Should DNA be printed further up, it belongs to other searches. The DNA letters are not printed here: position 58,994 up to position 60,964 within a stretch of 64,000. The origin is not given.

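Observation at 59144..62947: Self-contained three-gene cassette of unknown function: 3-TM membrane protein + Amidohydro_2-like hydrolase + expanded M19-dipeptidase-like hydrolase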

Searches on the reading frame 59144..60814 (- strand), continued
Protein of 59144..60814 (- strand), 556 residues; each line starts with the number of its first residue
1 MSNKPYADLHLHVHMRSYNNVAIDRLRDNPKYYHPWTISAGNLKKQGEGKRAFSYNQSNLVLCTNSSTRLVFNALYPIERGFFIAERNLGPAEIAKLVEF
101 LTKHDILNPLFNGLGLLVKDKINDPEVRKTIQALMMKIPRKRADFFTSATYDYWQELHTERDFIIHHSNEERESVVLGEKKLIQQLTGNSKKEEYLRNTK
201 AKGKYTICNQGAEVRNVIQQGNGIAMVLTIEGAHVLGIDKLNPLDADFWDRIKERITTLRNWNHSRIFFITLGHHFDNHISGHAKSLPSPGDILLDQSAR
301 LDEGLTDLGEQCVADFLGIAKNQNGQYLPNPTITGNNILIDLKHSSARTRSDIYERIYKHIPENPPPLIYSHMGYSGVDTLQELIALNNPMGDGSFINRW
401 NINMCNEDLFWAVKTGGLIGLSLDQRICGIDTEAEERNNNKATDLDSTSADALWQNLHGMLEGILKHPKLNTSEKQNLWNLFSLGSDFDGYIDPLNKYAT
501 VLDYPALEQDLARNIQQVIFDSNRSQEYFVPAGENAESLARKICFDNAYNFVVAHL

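Call 50: predict_structure(alignment_id=A5)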
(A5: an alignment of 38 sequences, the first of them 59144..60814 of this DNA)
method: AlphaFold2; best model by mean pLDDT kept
length: 556 residues; sequences in the alignment: 38
mean_pLDDT: 90.4   pTM: 0.93
mean pLDDT of the five models: 90.4, 90.4, 89.7, 89.0, 88.9
residues with pLDDT >= 90: 388; 70-90: 126; 50-70: 38; < 50: 4
segments of 3 or more residues with pLDDT < 50: none
pLDDT, mean of each block of 10 residues (from residue 1): 86 94 87 90 79 87 97 97 89 88 73 65 90 89 94 97 93 86 58 86 97 97 96 96 95 98 95 96 88 87 97 98 97 95 97 98 96 94 85 59 95 98 90 74 66 94 98 96 96 90 96 97 97 97 98 97
secondary structure, 60 per line:
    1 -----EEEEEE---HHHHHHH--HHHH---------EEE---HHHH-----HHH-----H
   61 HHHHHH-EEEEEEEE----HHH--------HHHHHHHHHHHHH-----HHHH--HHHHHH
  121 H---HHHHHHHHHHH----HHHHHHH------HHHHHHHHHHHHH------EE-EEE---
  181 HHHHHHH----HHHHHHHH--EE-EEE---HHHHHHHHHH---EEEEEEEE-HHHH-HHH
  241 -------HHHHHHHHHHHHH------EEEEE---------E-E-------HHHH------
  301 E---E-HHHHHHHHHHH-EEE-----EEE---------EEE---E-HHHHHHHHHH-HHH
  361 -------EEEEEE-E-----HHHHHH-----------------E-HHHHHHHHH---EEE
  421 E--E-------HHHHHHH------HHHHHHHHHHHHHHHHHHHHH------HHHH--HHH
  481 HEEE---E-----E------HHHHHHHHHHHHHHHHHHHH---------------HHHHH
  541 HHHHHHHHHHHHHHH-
elements in order: E6-11 H15-21 H24-27 E37-39 H43-46 H60-66 E68-75 H91-103 H109-112 H115-121 H125-135 H140-146 H153-165 E175-177 H181-187 H192-199 E205-207 H211-220 E224-231 H233-236 H248-260 E267-271 H291-294 H307-317 E319-321 E327-329 E339-341 H347-356 E368-373 H381-386 H406-414 E418-421 H432-438 H445-465 H472-475 H478-481 E482-484 H501-520 H536-555

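Call 54: fold_search(model_id=the predicted structure, library=pdb)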
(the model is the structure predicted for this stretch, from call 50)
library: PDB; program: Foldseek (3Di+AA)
matches with E <= 10: 371; with E <= 0.001: 20
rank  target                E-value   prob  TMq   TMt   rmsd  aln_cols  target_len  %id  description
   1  5lwz_A                4.5e-12  1.00  0.43  0.61   9.1       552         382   13  Cys-Gly dipeptidase GliJ (space group C2) (released 2017-05-31)
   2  3itc                  6.6e-12  1.00  0.43  0.59  10.2       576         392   13  Crystal structure of Sco3058 with bound citrate and glycerol (released 2010-02-02)
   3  5lx1                  7.8e-12  1.00  0.43  0.61   9.1       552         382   12  Cys-Gly dipeptidase GliJ mutant D304A (released 2017-05-31)
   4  5lx7                  8.7e-12  1.00  0.43  0.61   9.1       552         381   13  Cys-Gly dipeptidase GliJ mutant D38N (released 2017-05-31)
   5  5lwz_B                1.1e-11  1.00  0.43  0.61   8.8       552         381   13  Cys-Gly dipeptidase GliJ (space group C2) (released 2017-05-31)
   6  5lx4                  1.2e-11  1.00  0.43  0.61   9.1       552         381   13  Cys-Gly dipeptidase GliJ mutant D38H (released 2017-05-31)
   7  9h0b_B                1.8e-11  1.00  0.46  0.66   7.5       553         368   12  Crystal structure of the Porcine Hemagglutinating Encephalomyelitis Virus (PHEV) receptor binding domain in complex wi (released 2025-08-06)
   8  3s2j                  5.2e-11  1.00  0.40  0.55  12.7       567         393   13  Crystal structure of dipeptidase from Streptomyces coelicolor complexed with phosphinate pseudodipeptide L-Leu-D-Ala (released 2011-06-22)
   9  3id7                  7.7e-11  1.00  0.42  0.59  11.0       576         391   12  Crystal structure of renal dipeptidase from Streptomyces coelicolor A3(2) (released 2010-01-12)
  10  3ly0_A                9.6e-11  1.00  0.44  0.66  10.3       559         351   14  Crystal structure of metallo peptidase from Rhodobacter sphaeroides liganded with phosphinate mimic of dipeptide L-Ala (released 2010-03-09)
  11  3fdg_B                1.4e-10  1.00  0.41  0.62  10.2       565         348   15  The crystal structure of the dipeptidase AC, Metallo peptidase. MEROPS family M19 (released 2008-12-23)
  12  3fdg_A                3.5e-10  1.00  0.41  0.65   9.8       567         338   15  The crystal structure of the dipeptidase AC, Metallo peptidase. MEROPS family M19 (released 2008-12-23)
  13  1itq_A                5.1e-10  1.00  0.44  0.64   6.9       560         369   13  HUMAN RENAL DIPEPTIDASE (released 2002-08-28)
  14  6vgo                  1.0e-09  1.00  0.42  0.64   9.4       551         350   11  Crystal Structure of Human Dipeptidase 3 (released 2020-05-13)
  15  3ly0_B                1.1e-09  1.00  0.42  0.63   9.7       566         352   14  Crystal structure of metallo peptidase from Rhodobacter sphaeroides liganded with phosphinate mimic of dipeptide L-Ala (released 2010-03-09)
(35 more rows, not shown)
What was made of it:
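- On Peptidase M19 (PF01244), gene C: Foldseek top 20 hits are all M19 (5lwz 4.5e-12, 3itc, 1itq), TMt 0.6-0.69, probability 1.00 (call 54).
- (7) C's structural neighbours are dipeptidases solved with L-Xaa-D-Xaa mimics (call 54). M19-type enzymes are dipeptidases (call 54).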

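Call 63: find_related_loci(query=A8, collection=genome_contigs, flank=6000)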
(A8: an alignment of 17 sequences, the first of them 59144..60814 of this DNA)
Query A8 (556 aa) in genome_contigs; peptide patterns used: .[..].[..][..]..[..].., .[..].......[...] (x = any residue, [..] = any of these).
590 stretches matched a pattern; 531 encode a relative of the query (tblastn E <= 1e-3); the best 80 are kept; 80 distinct loci.
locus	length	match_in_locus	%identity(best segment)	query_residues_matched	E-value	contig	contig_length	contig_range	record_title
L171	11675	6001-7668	92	1-556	0e+0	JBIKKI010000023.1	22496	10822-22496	MAG: Bacteroidia bacterium isolate ME2014-07-24_3300043772_group5_bin19 Rohwer_bin1019_scaffold_1997_c1, whole genome sh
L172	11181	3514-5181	84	1-556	0e+0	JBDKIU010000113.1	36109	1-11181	MAG: Bacteroidota bacterium isolate greatmiami_2019_sw_WHONDRS-S19S_0099_B_bin.77 scaffold_781138, whole genome shotgun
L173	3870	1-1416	94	85-556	0e+0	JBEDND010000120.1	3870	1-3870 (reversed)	MAG: Bacteroidota bacterium isolate NASQAN2015_111_B_bin.81 scaffold_301148, whole genome shotgun sequence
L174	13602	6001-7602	37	4-556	7e-107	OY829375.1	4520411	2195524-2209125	MAG: Ekhidna sp. isolate 7368ff1e-2d32-42b0-92be-6699bdb098de genome assembly, chromosome: 1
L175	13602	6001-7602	37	4-556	1e-106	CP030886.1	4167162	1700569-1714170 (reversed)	MAG: Cytophagaceae bacterium isolate ECT2AJA-110-C chromosome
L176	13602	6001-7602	38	4-556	5e-106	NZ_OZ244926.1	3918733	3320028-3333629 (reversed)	MAG: Ekhidna sp. isolate e707b15b-2d61-49d4-a8d2-cbb35840773c chromosome 1, complete sequence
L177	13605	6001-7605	37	3-556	1e-105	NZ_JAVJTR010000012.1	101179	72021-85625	MAG: Ekhidna sp. isolate B1-GNL1-04 k141_36773, whole genome shotgun sequence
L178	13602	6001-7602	37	4-556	2e-106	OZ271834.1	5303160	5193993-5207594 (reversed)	MAG: Ekhidna sp. isolate 422ce38f-7c21-4f86-9ea3-bba0ab943fef genome assembly, chromosome: 1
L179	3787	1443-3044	37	4-556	5e-107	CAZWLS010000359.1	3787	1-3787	MAG TPA_asm: uncultured Roseivirgaceae bacterium isolate SRP135972_co2_48 genome assembly, contig: NODE_47584_length_378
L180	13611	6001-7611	37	1-556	1e-104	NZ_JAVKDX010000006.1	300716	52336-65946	MAG: Ekhidna sp. isolate E2-BRE-04 k141_27119, whole genome shotgun sequence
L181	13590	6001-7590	36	1-552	3e-104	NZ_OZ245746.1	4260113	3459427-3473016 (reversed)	MAG: Ekhidna sp. isolate 3d8770c2-9a33-4051-8501-e705022c47d6 chromosome 1, complete sequence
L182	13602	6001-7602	37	4-556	2e-104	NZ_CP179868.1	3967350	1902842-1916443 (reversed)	Ekhidna sp. To15 chromosome, complete genome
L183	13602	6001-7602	37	4-556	3e-103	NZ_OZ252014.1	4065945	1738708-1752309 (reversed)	MAG: Ekhidna sp. isolate e29e0121-e1b8-4a42-b41d-e37288f8bc50 chromosome 1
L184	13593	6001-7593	36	4-556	3e-102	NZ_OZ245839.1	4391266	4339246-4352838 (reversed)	MAG: Ekhidna sp. isolate e9068e2d-2860-4aa3-9f79-688275cc601e chromosome 1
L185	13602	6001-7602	37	4-556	1e-101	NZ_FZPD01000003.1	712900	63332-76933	Ekhidna lutea strain DSM 19307, whole genome shotgun sequence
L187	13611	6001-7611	35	6-556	9e-101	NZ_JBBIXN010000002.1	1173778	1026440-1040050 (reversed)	Maribellus mangrovi strain FJH33 NODE_2_length_1173778_cov_122.680909, whole genome shotgun sequence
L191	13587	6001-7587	33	1-552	1e-96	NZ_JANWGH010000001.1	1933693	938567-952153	Algoriphagus limi strain CAU 1643 contig1, whole genome shotgun sequence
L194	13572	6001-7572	35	1-552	5e-96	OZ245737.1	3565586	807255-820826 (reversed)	MAG: Cytophagales bacterium isolate fb918bab-7dd5-46b2-8f4b-c4a741c45d53 genome assembly, chromosome: 1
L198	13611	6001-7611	37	6-556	4e-95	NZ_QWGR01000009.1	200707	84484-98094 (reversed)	Maribellus luteus strain XSD2 XSD2_scaffold9, whole genome shotgun sequence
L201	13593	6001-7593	35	4-552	9e-94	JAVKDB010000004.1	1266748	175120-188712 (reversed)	MAG: Cyclobacteriaceae bacterium isolate F3-SA18-02 k141_61178, whole genome shotgun sequence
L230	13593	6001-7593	35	6-555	3e-90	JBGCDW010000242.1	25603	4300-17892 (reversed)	MAG: Aureispira sp. isolate SGMAG-63 contig242, whole genome shotgun sequence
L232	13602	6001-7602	34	3-555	3e-90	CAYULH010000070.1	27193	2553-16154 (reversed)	MAG TPA_asm: uncultured Aureispira sp. isolate binchicken_co405_134 genome assembly, contig: NODE_2478_length_27193_cov_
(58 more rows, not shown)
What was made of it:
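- The C family is present across whole genera (Algoriphagus, Ekhidna), as a core gene would be (call 63).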

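Call 65: search_protein_families(library=pfam, proteins=[L191:4927-5994:+, L174:5170-5916:+, L174:7984-8973:+, L187:7645-8145:+, L187:8145-8981:+, L232:5093-5902:+, L230:5043-5912:+, L198:4429-5505:+, L194:7608-8654:+, L201:7910-8902:+], max_evalue=0.01)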
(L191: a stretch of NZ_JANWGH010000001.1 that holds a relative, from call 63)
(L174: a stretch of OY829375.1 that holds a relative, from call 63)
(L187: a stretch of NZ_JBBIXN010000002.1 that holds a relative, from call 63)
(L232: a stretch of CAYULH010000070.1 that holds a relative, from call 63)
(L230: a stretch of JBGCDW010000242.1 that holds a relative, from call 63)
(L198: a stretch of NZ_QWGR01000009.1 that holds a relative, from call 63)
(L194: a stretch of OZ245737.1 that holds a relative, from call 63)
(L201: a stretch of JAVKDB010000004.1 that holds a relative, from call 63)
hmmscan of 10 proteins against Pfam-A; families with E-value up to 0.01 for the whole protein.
L191:4927-5994:+ (356 aa): 1 family
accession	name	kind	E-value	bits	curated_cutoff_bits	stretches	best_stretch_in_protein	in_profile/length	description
PF05990.18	DUF900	-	1.9e-24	86.8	20.5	1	115-344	18-229/232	Alpha/beta hydrolase of unknown function (DUF900)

L174:5170-5916:+ (249 aa): 1 family
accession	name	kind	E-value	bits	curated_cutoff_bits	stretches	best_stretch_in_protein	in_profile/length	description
PF06736.16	TMEM175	-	5.3e-12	46.5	25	1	24-103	1-85/88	Endosomal/lysosomal potassium channel TMEM175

L174:7984-8973:+ (330 aa): 1 family
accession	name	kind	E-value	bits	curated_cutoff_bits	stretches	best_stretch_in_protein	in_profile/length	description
PF01734.28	Patatin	-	8.1e-24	85.3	27.7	1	8-202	1-190/191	Patatin-like phospholipase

L187:7645-8145:+ (167 aa): 1 family
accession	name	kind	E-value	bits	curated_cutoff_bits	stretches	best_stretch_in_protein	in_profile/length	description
PF11351.13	GTA_holin_3TM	-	2e-26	93.4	24.8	1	14-136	2-123/123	Holin of 3TMs, for gene-transfer release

L187:8145-8981:+ (279 aa): 3 families
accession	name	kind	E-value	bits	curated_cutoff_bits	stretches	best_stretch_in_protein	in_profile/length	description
PF01510.30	Amidase_2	-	2e-31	109.5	26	1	35-190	5-131/131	N-acetylmuramoyl-L-alanine amidase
PF08239.17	SH3_3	-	4.4e-10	40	27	1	226-276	1-53/54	Bacterial SH3 domain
PF06347.19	SH3_4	-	0.0014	18.8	24.1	1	225-273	2-51/56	Bacterial SH3 domain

L232:5093-5902:+ (270 aa): 7 families
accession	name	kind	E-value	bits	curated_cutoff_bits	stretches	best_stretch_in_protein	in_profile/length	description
PF00561.26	Abhydrolase_1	-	4.2e-13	50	25.8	1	22-254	2-243/245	alpha/beta hydrolase fold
PF12146.15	Hydrolase_4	-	2e-09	37.6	27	1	26-244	10-224/239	Serine aminopeptidase, S33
PF12697.13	Abhydrolase_6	-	2.8e-08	35.1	26.3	1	24-251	2-206/217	Alpha/beta hydrolase family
PF10230.15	LIDHydrolase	-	2.8e-05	24.4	27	1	174-246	180-254/262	Lipid-droplet associated hydrolase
PF00975.26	Thioesterase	-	0.00011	23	26.4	1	23-254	3-212/226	Thioesterase domain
PF03959.19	FSH1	-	0.00026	21.2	21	1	204-251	151-201/211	Serine hydrolase (FSH1)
PF05990.18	DUF900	-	0.0024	17.8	20.5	1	71-110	79-118/232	Alpha/beta hydrolase of unknown function (DUF900)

L230:5043-5912:+ (290 aa): 6 families
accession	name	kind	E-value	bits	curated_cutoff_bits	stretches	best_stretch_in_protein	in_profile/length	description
PF00561.26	Abhydrolase_1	-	2.5e-13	50.7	25.8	1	42-274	2-243/245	alpha/beta hydrolase fold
PF12146.15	Hydrolase_4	-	7.3e-09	35.7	27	1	41-263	5-223/239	Serine aminopeptidase, S33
PF12697.13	Abhydrolase_6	-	5.6e-07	30.9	26.3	1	44-271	2-206/217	Alpha/beta hydrolase family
PF03959.19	FSH1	-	0.00015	22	21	1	202-271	130-201/211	Serine hydrolase (FSH1)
PF10230.15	LIDHydrolase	-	0.00021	21.5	27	1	102-266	80-254/262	Lipid-droplet associated hydrolase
PF00975.26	Thioesterase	-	0.0023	18.6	26.4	0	43-274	3-212/226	Thioesterase domain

L198:4429-5505:+ (359 aa): 2 families
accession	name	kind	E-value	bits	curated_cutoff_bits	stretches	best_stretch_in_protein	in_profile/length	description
PF00871.23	Acetate_kinase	-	2e-21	76.5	22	1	150-307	173-333/392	Acetokinase family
PF01869.26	BcrAD_BadFG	-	0.0039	17.2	31.5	0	262-318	186-246/271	BadF/BadG/BcrA/BcrD ATPase family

L194:7608-8654:+ (349 aa): 0 families

L201:7910-8902:+ (331 aa): 1 family
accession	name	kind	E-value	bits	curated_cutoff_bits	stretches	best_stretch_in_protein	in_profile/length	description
PF01734.28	Patatin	-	8.6e-20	72.2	27.7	1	7-201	1-190/191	Patatin-like phospholipase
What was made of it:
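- Closest known: Phage and GTA holin-endolysin lysis cassettes. Same: C itself sits beside a GTA 3-TM holin and an amidase in Maribellus (call 65).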

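Call 78: search_protein_families(library=phrogs, proteins=[window:59144-60814:-], max_evalue=0.01)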
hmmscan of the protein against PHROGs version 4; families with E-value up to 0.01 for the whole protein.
window:59144-60814:- (556 aa): 0 families
